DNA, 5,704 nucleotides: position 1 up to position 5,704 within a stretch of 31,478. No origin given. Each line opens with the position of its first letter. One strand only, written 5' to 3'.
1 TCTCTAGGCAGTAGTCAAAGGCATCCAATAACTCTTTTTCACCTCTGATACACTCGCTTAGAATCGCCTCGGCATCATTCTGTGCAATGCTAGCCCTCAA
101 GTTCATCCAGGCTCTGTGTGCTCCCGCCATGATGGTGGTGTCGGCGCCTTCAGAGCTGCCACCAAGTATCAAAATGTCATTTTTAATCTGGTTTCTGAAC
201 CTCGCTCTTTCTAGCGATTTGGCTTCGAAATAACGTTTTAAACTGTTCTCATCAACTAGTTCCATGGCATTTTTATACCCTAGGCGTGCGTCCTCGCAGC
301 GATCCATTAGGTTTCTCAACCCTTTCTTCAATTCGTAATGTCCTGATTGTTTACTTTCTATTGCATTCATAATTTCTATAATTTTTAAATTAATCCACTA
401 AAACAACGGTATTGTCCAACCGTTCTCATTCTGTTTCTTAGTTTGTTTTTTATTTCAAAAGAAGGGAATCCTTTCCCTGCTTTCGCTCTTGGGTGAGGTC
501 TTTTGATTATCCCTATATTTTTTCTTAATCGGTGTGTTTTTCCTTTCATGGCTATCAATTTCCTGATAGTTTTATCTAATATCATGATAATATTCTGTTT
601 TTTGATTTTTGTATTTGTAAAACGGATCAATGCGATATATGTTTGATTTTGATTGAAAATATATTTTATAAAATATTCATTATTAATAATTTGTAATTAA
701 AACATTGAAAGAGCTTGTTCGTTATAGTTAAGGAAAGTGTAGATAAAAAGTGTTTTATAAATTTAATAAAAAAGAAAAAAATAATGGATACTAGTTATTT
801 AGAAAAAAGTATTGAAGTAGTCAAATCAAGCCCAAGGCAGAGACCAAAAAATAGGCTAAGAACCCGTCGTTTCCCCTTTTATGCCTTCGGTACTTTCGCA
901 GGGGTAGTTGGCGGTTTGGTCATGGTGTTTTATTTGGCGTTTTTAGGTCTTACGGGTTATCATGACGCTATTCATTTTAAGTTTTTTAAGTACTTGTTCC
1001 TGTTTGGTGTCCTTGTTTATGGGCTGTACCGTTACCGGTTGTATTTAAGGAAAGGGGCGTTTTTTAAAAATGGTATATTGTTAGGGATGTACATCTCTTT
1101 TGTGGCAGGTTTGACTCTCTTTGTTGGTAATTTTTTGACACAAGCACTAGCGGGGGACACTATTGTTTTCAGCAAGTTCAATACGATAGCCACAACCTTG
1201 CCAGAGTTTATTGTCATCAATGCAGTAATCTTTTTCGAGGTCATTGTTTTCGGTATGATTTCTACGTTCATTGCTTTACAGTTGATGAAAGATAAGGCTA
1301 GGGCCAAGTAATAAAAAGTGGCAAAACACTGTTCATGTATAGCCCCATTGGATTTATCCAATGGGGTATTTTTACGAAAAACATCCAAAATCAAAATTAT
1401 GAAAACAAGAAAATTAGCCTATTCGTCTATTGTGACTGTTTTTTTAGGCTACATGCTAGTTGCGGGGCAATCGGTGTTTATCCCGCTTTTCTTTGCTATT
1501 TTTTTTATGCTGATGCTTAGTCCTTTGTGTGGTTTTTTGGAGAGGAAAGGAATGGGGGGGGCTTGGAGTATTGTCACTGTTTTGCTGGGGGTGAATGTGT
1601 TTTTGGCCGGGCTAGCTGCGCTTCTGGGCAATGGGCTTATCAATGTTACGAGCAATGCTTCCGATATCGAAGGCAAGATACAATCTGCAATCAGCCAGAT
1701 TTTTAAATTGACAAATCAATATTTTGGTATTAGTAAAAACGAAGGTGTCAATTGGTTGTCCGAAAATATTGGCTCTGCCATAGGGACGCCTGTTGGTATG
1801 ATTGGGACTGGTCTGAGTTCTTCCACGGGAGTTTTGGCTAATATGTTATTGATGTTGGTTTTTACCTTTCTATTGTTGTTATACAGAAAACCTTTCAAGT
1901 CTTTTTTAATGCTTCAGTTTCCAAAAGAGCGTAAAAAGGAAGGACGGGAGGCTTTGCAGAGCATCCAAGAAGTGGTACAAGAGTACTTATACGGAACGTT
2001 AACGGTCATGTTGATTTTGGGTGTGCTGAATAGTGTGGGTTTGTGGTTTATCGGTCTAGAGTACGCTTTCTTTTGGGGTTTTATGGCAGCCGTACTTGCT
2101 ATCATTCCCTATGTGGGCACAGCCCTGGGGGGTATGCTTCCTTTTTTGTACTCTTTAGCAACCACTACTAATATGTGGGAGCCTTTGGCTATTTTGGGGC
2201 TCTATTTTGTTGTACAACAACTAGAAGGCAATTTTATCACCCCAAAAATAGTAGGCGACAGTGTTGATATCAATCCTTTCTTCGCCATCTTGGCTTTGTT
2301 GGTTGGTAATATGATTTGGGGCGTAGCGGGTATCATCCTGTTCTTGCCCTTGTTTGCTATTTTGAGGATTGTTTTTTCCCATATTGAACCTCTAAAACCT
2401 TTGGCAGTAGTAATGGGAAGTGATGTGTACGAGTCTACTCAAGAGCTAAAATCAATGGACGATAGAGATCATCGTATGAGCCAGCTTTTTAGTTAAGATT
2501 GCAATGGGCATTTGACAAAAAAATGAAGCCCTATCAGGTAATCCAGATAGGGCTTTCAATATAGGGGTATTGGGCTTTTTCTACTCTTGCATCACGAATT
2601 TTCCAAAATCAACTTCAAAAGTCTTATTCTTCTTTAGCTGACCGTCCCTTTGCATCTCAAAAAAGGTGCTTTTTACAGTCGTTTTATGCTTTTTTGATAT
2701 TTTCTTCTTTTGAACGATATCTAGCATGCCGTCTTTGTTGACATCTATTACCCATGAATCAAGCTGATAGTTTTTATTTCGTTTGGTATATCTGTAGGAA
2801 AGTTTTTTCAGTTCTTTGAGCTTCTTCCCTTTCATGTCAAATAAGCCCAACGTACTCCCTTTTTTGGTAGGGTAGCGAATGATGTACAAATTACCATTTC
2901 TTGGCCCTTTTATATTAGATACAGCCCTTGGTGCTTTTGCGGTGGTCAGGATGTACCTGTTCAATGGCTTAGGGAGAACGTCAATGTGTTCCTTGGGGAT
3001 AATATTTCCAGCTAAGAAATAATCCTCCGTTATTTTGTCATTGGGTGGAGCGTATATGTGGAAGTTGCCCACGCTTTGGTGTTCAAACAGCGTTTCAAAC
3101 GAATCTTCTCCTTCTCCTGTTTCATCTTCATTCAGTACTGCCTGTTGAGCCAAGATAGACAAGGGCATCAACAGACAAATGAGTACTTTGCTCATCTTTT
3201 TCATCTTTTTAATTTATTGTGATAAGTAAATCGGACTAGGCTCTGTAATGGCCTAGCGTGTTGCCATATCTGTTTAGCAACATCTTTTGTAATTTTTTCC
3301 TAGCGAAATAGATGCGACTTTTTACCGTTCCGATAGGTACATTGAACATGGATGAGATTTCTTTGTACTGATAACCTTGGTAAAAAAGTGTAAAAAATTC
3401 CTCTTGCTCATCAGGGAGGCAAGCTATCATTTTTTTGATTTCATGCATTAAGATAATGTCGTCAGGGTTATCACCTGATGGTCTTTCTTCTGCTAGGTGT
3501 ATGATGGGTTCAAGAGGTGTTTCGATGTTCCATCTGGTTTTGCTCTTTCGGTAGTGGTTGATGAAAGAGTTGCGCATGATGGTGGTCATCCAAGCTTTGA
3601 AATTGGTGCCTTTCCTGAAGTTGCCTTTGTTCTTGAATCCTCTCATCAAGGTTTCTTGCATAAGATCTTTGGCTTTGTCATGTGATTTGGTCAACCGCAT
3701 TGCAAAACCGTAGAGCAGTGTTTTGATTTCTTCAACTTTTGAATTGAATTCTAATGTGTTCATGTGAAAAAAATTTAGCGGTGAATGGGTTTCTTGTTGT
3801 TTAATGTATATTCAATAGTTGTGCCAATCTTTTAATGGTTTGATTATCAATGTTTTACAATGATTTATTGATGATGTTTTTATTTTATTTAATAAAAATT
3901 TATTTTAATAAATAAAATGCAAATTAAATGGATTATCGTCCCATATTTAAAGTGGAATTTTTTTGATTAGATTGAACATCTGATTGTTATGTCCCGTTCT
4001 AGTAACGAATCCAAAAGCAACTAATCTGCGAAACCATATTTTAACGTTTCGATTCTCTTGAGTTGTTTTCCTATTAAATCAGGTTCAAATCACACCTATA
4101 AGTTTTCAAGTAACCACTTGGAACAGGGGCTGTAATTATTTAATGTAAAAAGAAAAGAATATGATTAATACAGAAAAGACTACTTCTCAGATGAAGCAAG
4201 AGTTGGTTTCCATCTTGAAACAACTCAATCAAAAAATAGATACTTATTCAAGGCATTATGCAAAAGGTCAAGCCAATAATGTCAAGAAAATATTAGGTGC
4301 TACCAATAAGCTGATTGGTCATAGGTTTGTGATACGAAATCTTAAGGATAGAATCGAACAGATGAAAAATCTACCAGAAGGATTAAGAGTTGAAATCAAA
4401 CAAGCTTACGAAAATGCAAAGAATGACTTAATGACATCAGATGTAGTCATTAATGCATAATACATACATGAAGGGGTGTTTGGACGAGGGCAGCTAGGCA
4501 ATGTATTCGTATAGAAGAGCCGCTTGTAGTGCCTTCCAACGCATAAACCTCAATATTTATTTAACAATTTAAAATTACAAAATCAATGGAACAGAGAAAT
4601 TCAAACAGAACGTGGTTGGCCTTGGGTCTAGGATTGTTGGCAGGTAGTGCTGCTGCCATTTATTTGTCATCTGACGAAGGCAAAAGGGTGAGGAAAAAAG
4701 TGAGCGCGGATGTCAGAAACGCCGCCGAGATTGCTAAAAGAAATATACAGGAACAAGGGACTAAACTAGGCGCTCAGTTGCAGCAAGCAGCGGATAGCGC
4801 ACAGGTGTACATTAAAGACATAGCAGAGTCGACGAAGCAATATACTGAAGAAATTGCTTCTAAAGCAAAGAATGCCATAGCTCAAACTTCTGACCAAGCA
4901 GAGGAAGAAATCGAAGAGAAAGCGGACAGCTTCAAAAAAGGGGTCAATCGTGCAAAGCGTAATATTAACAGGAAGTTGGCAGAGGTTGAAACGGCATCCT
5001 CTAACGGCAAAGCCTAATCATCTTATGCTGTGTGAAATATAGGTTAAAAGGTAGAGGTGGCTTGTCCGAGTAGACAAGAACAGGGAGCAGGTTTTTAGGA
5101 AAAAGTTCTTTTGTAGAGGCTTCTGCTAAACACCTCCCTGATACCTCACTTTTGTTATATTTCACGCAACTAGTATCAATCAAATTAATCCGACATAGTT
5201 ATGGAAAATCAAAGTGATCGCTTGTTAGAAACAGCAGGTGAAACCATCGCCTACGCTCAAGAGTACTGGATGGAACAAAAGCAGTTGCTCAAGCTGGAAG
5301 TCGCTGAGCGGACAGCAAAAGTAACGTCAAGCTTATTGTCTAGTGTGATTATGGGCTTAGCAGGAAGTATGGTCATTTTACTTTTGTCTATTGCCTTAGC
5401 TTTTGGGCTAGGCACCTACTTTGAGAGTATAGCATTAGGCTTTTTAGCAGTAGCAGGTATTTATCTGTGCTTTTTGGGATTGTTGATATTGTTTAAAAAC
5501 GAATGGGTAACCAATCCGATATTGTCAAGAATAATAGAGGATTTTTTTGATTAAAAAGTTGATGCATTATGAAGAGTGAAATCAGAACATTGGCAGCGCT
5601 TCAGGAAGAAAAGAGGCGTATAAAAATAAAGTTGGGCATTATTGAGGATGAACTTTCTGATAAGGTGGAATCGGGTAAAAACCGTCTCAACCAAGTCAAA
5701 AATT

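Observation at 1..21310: Self-contained ECF-sigma general-stress/dormancy regulon: eight copies of one promoter motif across the island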

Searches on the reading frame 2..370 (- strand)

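Call 5: search_protein_families(library=pfam, proteins=[window:2-370:-], max_evalue=0.01)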
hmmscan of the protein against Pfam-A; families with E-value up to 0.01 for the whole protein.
window:2-370:- (123 aa): 1 family
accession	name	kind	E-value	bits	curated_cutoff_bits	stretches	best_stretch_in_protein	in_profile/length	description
PF09537.16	DUF2383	-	6.6e-24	84.6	30.8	1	17-122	5-109/111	Domain of unknown function (DUF2383)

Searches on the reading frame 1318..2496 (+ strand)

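Call 5: search_protein_families(library=pfam, proteins=[window:1318-2496:+], max_evalue=0.01)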
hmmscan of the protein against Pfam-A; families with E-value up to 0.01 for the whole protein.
window:1318-2496:+ (392 aa): 1 family
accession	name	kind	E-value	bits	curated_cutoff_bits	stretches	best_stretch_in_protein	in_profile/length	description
PF01594.21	AI-2E_transport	-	4.4e-55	187.6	34.3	1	37-355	7-325/327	AI-2E family transporter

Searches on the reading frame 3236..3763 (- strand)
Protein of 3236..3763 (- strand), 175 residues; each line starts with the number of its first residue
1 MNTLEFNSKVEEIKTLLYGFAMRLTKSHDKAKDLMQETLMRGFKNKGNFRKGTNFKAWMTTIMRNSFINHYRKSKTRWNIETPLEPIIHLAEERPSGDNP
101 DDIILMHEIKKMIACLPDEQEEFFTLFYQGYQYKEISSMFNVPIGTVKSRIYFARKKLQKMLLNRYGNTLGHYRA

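Call 5: search_protein_families(library=pfam, proteins=[window:3236-3763:-], max_evalue=0.01)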
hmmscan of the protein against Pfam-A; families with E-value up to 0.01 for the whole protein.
window:3236-3763:- (175 aa): 5 families
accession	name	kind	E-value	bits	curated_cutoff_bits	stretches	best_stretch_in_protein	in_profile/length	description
PF04542.20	Sigma70_r2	-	3.6e-16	59.2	24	1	11-75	3-69/71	Sigma-70 region 2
PF08281.18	Sigma70_r4_2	-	6.7e-14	51.7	25.7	1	108-158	3-54/54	Sigma-70, region 4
PF04545.22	Sigma70_r4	-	1.4e-06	28.1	24.1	1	113-160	2-50/50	Sigma-70, region 4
PF07638.17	Sigma70_ECF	-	3.8e-05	24.1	21.1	1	40-161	58-182/185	ECF sigma factor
PF22029.2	PhyR_sigma2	-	0.0039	17.6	27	1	20-63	11-54/55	Sigma2 domain of PhyR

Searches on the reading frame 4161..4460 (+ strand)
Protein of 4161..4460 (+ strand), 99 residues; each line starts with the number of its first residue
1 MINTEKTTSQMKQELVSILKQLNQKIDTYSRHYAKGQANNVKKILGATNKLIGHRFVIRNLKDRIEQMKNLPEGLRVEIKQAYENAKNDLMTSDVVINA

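Call 5: search_protein_families(library=pfam, proteins=[window:4161-4460:+], max_evalue=0.01)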
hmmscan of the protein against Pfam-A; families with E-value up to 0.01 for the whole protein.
window:4161-4460:+ (99 aa): 2 families
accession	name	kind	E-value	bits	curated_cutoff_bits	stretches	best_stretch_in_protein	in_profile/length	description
PF10392.15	COG5_N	-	0.0013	19.4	31.2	1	4-88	20-104/132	Conserved oligomeric Golgi complex subunit 5, N-terminal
PF04108.17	ATG17_like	-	0.0098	15.8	43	0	5-77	168-236/355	Autophagy protein ATG17-like domain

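Call 16: search_protein_families(library=ncbifam, proteins=[window:4161-4460:+], max_evalue=0.01)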
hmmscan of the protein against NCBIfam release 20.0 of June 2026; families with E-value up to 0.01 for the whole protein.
window:4161-4460:+ (99 aa): 0 families

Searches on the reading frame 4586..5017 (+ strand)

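Call 5: search_protein_families(library=pfam, proteins=[window:4586-5017:+], max_evalue=0.01)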
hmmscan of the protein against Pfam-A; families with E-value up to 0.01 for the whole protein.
window:4586-5017:+ (143 aa): 3 families
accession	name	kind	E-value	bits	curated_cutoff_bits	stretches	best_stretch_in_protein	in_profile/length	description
PF12732.12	YtxH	-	5.7e-07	30.3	37.5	0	10-98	1-52/71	YtxH-like protein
PF01442.23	Apolipoprotein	-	0.00026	21.2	90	1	30-135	33-138/190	Apolipoprotein A1/A4/E domain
PF01434.24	Peptidase_M41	-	0.0039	17.5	29.9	1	39-118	87-168/191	Peptidase family M41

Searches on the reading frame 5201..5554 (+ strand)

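Call 5: search_protein_families(library=pfam, proteins=[window:5201-5554:+], max_evalue=0.01)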
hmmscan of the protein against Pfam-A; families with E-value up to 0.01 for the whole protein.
window:5201-5554:+ (117 aa): 1 family
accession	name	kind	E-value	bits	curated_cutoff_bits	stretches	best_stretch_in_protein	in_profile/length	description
PF07332.16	Phage_holin_3_6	-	4.1e-07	30.5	28.4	1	27-98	19-89/116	Putative Actinobacterial Holin-X, holin superfamily III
